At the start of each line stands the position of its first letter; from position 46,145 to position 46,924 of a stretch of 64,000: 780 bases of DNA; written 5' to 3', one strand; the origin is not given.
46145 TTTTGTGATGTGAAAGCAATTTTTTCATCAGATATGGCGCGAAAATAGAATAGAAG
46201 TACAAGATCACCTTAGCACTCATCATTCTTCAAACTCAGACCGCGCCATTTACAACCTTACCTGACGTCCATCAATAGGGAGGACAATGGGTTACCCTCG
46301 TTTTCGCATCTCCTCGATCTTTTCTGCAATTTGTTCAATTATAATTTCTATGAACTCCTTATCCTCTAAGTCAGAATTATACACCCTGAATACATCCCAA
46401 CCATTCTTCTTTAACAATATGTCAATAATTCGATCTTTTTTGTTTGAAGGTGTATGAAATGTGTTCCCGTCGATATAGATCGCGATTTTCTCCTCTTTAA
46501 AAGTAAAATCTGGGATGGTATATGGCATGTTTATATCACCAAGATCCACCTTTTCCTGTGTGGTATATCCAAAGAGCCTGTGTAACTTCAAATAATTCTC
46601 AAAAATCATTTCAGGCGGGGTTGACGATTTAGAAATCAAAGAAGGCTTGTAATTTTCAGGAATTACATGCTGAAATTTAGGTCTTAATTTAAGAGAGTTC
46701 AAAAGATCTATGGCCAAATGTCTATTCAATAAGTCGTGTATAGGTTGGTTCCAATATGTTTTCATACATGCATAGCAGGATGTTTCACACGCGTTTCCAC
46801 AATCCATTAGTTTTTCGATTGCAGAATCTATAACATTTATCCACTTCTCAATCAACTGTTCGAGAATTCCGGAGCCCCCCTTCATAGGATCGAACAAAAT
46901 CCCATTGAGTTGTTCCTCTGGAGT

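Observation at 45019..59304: DISARM/Druantia-like defence island with a non-canonical architecture in an archaeal genome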

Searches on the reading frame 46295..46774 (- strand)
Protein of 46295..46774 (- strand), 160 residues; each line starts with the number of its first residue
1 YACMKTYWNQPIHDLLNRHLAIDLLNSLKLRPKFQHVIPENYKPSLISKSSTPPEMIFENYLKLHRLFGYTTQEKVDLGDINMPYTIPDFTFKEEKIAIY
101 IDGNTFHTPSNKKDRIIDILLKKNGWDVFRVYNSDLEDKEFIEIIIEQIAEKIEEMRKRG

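Call 49: search_solved_structures(query=A2, max_evalue=10, show_alignments=2)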
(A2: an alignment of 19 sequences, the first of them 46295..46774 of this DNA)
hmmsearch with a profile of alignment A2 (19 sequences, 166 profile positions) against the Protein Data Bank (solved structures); distinct sequences matched with E-value up to 10: 1.
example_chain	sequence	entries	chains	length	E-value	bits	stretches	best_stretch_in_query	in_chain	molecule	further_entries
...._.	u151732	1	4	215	0.084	15.9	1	112-159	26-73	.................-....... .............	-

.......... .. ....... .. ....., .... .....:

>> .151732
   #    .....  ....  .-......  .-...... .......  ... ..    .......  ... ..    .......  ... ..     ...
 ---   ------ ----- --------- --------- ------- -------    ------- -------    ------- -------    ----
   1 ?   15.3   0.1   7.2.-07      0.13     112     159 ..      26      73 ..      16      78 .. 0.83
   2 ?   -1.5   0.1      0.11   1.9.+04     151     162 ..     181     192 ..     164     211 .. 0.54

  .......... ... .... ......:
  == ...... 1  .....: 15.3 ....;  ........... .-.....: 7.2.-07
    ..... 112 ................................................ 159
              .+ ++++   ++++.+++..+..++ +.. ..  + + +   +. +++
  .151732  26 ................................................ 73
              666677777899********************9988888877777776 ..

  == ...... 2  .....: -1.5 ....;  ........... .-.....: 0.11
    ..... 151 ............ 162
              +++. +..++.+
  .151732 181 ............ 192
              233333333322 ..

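Call 56: predict_structure(alignment_id=A2)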
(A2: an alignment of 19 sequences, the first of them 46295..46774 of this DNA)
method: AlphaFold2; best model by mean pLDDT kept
length: 160 residues; sequences in the alignment: 19
mean_pLDDT: 82.3   pTM: 0.65
mean pLDDT of the five models: 82.3, 82.2, 80.6, 80.1, 78.3
residues with pLDDT >= 90: 93; 70-90: 26; 50-70: 21; < 50: 20
segments of 3 or more residues with pLDDT < 50: 1-6, 41-49, 105-107
pLDDT, mean of each block of 10 residues (from residue 1): 47 70 83 61 44 91 97 97 96 98 62 91 97 92 97 94
secondary structure, 60 per line:
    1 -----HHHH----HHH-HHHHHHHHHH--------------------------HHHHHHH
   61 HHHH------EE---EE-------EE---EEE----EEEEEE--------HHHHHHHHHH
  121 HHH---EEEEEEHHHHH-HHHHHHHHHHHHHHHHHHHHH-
elements in order: H6-9 H18-27 H54-64 E90-92 E97-102 H111-123 E127-132 H133-137 H139-159

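Call 59: fold_search(model_id=the predicted structure, library=pdb)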
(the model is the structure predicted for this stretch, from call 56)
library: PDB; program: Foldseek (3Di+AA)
matches with E <= 10: 447; with E <= 0.001: 2
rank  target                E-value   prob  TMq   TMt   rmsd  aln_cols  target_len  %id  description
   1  3r3p_B                2.3e-04  1.00  0.49  0.75   3.3       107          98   20  Homing Endonuclease I-Bth0305I Catalytic Domain (released 2011-10-05)
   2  3r3p_A                1.0e-03  1.00  0.47  0.73   3.3       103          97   20  Homing Endonuclease I-Bth0305I Catalytic Domain (released 2011-10-05)
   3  9i05_Xg               2.9e-03  1.00  0.45  0.17  19.8       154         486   12  Cryo-EM structure of the large subunit of the mitochondrial ribosome from Toxoplasma gondii (released 2025-06-11)
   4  4oq2                  7.5e-03  1.00  0.44  0.25  15.8       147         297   14  5hmC specific restriction endonuclease PvuRTs1I (released 2014-03-12)
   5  4par_C                1.6e-02  0.99  0.45  0.24  18.4       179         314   16  The 5-Hydroxymethylcytosine-Specific Restriction Enzyme AbaSI in a Complex with Product-like DNA (released 2014-06-25)
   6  4par_A                2.2e-02  0.98  0.45  0.24  18.4       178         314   16  The 5-Hydroxymethylcytosine-Specific Restriction Enzyme AbaSI in a Complex with Product-like DNA (released 2014-06-25)
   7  4par_B                2.5e-02  0.97  0.44  0.24  17.8       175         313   15  The 5-Hydroxymethylcytosine-Specific Restriction Enzyme AbaSI in a Complex with Product-like DNA (released 2014-06-25)
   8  9g6k_L9               4.4e-02  0.96  0.44  0.17  19.5       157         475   10  LSU structure derived from the LSU sample of the mitoribosome from T. gondii. (released 2024-12-11)
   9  3hrl                  4.7e-02  0.99  0.42  0.64   4.1       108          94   16  Crystal structure of a putative endonuclease-like protein (ngo0050) from neisseria gonorrhoeae (released 2009-06-30)
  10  9dou_A                8.8e-02  0.54  0.25  0.06   6.9        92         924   14  Taeniopygia guttata R2 retrotransposon (R2Tg) initiating target-primed reverse transcription (released 2025-05-21)
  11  5t2t_B                1.6e-01  0.25  0.24  0.20  18.1       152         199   14  Crystal structure of Lymphocytic choriomeningitis mammarenavirus endonuclease bound to compound L742001 (released 2017-09-13)
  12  6p4o_D                2.9e-01  0.41  0.32  0.13   6.2        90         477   17  Complex of XPB helicase with Bax1 endonuclease from Sulfurisphaera tokodaii at 3.15 Angstroms resolution (released 2020-06-03)
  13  5t2t_A                3.3e-01  0.18  0.24  0.21  18.7       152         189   14  Crystal structure of Lymphocytic choriomeningitis mammarenavirus endonuclease bound to compound L742001 (released 2017-09-13)
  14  9i05_Xl               3.7e-01  0.54  0.42  0.19  16.2       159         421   16  Cryo-EM structure of the large subunit of the mitochondrial ribosome from Toxoplasma gondii (released 2025-06-11)
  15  6b10_B                4.0e-01  0.11  0.19  0.10  16.1       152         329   15  C. Jejuni Agmatine Deiminase (released 2017-12-13)
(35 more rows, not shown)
